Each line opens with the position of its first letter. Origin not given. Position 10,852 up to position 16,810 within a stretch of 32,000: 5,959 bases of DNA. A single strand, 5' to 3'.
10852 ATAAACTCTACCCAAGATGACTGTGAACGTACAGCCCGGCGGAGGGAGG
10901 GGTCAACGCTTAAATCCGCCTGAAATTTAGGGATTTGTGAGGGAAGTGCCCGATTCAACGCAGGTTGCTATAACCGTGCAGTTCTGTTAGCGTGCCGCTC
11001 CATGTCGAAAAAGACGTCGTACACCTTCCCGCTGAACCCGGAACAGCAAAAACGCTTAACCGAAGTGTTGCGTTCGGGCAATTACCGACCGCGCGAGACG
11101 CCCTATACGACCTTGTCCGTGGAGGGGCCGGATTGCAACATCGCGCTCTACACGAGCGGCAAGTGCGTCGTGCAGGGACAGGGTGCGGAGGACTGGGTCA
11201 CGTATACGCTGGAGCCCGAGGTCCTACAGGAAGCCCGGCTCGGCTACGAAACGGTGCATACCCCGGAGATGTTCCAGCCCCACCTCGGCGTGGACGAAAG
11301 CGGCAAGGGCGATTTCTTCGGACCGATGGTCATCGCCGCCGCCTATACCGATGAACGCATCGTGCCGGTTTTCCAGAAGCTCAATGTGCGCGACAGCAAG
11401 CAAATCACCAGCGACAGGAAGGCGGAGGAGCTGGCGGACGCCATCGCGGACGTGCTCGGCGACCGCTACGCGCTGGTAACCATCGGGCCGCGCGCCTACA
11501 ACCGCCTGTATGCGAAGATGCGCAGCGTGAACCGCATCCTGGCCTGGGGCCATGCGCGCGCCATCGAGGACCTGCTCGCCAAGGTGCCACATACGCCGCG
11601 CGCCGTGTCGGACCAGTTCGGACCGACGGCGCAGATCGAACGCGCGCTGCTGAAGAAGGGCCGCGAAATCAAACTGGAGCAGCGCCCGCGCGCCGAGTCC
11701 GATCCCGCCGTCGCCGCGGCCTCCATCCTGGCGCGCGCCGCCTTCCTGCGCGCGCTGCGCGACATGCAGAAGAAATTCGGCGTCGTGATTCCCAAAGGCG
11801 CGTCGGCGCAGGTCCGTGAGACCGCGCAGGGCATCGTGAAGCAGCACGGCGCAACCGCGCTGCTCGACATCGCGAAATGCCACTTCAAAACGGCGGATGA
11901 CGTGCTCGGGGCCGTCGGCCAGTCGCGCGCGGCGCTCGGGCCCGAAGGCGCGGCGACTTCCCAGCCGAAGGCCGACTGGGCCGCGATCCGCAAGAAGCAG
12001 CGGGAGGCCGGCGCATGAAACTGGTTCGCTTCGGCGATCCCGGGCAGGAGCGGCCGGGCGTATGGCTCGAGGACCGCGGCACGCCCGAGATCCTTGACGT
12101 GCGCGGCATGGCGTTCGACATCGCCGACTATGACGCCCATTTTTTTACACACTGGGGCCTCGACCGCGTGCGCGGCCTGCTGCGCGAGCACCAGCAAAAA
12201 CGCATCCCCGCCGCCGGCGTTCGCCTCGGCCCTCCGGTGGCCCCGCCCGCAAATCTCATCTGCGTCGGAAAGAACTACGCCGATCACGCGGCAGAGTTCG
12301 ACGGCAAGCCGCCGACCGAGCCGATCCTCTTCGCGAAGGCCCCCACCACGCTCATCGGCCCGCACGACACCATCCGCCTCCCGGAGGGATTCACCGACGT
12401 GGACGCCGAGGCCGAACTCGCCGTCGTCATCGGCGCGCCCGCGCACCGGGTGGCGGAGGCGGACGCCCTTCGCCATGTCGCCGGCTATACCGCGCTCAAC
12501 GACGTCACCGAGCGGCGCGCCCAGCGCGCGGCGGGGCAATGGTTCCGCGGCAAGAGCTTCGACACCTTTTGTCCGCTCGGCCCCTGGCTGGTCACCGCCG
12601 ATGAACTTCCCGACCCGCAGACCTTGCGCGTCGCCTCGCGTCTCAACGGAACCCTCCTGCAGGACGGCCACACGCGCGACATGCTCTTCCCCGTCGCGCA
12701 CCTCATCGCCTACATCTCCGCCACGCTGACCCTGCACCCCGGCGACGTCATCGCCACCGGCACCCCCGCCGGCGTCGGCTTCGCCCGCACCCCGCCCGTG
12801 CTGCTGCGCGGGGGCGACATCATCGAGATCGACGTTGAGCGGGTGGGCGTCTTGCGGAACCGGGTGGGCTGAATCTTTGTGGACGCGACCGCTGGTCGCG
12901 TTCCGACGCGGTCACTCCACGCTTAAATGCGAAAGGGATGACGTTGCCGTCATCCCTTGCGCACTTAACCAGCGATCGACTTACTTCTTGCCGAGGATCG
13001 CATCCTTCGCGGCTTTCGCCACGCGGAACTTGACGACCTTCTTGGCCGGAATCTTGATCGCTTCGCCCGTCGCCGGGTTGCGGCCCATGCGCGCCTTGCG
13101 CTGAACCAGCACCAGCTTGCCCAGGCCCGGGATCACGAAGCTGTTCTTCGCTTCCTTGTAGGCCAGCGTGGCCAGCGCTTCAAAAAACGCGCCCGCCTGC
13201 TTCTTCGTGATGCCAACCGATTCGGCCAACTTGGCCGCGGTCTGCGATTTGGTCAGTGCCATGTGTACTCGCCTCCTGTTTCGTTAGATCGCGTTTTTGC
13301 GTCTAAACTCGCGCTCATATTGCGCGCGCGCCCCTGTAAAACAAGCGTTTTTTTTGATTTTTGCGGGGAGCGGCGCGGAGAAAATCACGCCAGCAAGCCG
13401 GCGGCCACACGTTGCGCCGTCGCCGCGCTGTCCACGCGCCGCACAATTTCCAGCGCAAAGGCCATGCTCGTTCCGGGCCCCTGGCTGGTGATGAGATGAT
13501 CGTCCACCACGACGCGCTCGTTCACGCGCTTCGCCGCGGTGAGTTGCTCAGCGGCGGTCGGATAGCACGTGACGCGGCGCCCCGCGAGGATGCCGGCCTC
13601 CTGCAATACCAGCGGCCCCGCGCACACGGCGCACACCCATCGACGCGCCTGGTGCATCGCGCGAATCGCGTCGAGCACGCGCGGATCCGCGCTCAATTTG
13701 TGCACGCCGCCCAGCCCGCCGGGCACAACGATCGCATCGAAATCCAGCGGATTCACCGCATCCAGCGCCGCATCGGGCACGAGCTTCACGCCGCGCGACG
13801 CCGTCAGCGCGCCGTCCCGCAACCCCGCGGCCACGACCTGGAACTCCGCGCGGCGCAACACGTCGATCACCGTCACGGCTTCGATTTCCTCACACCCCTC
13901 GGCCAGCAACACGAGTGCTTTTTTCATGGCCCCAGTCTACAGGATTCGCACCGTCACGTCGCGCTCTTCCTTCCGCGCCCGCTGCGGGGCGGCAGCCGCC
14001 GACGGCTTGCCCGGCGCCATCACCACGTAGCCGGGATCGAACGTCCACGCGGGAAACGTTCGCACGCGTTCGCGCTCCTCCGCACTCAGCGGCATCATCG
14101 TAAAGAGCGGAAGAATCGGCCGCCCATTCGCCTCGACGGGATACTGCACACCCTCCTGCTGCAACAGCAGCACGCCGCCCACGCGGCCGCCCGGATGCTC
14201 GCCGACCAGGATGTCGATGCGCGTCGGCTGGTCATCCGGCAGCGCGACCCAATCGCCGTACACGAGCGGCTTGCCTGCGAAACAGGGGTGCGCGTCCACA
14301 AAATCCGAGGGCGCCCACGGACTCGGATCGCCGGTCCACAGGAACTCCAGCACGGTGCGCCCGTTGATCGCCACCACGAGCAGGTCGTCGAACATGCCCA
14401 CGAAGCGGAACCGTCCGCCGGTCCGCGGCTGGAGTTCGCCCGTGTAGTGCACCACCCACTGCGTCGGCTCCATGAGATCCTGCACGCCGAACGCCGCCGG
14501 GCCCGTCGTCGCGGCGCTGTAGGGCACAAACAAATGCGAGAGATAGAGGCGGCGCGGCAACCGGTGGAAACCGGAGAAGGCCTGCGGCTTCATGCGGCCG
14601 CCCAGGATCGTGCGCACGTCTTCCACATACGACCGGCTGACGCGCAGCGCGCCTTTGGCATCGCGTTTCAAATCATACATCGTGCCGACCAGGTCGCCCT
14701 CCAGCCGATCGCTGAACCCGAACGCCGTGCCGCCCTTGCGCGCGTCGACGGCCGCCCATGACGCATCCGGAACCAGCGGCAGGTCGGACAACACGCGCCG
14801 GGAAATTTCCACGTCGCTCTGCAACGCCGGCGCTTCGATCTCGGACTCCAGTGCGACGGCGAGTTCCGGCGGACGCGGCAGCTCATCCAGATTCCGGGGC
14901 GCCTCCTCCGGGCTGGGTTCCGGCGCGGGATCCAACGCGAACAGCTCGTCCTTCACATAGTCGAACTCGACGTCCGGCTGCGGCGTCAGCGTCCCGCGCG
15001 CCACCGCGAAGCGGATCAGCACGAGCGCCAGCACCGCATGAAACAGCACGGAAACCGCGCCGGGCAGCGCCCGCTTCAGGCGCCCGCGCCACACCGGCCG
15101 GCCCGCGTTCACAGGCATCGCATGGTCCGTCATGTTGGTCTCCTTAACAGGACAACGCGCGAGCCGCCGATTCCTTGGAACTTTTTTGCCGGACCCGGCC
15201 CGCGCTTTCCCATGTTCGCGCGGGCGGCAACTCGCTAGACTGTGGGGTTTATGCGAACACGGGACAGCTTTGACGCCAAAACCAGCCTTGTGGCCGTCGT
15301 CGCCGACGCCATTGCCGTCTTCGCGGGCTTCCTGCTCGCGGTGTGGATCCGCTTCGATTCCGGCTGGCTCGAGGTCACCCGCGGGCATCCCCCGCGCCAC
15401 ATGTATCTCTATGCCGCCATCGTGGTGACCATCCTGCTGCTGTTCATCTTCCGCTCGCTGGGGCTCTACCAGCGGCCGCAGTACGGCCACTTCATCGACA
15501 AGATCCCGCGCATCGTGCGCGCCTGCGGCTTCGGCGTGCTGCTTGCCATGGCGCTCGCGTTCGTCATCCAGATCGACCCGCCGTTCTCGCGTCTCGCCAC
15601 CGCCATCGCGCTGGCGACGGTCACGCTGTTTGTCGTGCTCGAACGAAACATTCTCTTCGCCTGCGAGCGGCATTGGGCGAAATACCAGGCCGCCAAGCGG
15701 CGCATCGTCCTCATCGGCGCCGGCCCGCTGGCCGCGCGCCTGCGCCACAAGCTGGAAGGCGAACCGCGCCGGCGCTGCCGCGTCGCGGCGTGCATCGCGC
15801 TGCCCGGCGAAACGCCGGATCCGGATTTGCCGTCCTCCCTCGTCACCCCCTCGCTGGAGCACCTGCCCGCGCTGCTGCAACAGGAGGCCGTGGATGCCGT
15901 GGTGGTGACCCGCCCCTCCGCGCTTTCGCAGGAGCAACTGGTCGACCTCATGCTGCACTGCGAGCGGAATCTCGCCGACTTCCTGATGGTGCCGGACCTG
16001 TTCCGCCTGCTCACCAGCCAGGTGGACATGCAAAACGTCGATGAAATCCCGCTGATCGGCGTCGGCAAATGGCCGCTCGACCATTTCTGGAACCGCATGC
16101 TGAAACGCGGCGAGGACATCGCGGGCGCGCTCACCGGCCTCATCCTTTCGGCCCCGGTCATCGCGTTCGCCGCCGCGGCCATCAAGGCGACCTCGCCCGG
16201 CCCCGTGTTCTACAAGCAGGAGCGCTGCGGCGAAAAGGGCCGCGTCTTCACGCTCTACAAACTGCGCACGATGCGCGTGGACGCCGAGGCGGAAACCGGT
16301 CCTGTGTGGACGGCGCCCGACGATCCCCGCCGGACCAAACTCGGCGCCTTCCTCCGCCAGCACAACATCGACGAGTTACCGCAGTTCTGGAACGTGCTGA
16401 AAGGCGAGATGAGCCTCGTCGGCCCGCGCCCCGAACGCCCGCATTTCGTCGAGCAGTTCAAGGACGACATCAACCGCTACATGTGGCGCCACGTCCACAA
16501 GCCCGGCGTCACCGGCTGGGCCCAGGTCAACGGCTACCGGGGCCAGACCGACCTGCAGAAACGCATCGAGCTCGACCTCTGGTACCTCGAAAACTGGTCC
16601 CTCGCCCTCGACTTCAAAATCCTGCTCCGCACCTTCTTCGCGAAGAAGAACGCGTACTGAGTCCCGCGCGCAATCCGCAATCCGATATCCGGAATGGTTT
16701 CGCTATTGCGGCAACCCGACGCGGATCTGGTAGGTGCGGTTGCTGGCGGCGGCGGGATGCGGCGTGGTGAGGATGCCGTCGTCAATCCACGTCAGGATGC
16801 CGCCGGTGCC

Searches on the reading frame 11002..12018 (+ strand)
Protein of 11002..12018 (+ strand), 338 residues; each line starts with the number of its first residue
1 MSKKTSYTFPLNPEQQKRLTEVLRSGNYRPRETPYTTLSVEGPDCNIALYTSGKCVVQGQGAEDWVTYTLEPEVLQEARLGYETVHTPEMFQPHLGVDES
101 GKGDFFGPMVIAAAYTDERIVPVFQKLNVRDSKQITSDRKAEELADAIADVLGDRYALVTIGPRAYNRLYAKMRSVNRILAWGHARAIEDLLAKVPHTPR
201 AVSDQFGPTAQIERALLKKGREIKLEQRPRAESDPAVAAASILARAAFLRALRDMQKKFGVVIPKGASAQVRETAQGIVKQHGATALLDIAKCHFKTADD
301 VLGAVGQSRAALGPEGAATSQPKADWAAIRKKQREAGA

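Call 10: search_protein_families(library=pfam, proteins=[window:11002-12018:+], max_evalue=0.001)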
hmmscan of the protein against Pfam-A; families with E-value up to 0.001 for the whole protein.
window:11002-12018:+ (338 aa): 2 families
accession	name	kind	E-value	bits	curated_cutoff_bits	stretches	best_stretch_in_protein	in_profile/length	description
PF01351.25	RNase_HII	-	1.5e-26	94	25.8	1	95-297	1-198/199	Ribonuclease HII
PF11858.14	DUF3378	-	2.6e-06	28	27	1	12-66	7-60/76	Domain of unknown function (DUF3378)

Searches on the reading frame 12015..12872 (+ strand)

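Call 10: search_protein_families(library=pfam, proteins=[window:12015-12872:+], max_evalue=0.001)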
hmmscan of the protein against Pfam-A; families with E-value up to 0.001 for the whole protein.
window:12015-12872:+ (285 aa): 1 family
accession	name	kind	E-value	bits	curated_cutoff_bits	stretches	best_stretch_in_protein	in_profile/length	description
PF01557.24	FAA_hydrolase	-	8.8e-75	251.5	23.9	1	81-284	2-213/214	Fumarylacetoacetate (FAA) hydrolase C-terminal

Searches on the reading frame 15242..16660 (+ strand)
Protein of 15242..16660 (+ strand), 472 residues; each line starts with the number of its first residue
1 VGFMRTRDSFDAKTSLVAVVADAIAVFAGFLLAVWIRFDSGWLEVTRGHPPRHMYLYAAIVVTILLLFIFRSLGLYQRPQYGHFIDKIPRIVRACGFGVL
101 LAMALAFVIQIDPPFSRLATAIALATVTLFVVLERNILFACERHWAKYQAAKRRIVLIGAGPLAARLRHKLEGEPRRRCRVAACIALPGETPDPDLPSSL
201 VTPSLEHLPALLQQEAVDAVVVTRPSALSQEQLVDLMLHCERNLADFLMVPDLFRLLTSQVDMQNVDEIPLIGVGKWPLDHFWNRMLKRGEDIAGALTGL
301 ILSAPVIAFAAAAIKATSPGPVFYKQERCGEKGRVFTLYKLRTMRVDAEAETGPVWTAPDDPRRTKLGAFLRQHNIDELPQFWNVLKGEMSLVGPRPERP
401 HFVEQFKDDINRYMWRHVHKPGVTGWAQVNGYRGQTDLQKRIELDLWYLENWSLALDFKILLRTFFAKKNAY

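Call 11: search_protein_families(library=pfam, proteins=[window:15242-16660:+], max_evalue=0.001)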
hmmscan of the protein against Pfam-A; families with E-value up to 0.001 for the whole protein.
window:15242-16660:+ (472 aa): 2 families
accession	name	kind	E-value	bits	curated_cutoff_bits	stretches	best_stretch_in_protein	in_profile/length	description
PF02397.22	Bac_transf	-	1e-67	227.6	27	1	288-466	1-175/179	Bacterial sugar transferase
PF13727.12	CoA_binding_3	-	5e-12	46.6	25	1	72-251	2-175/175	CoA-binding domain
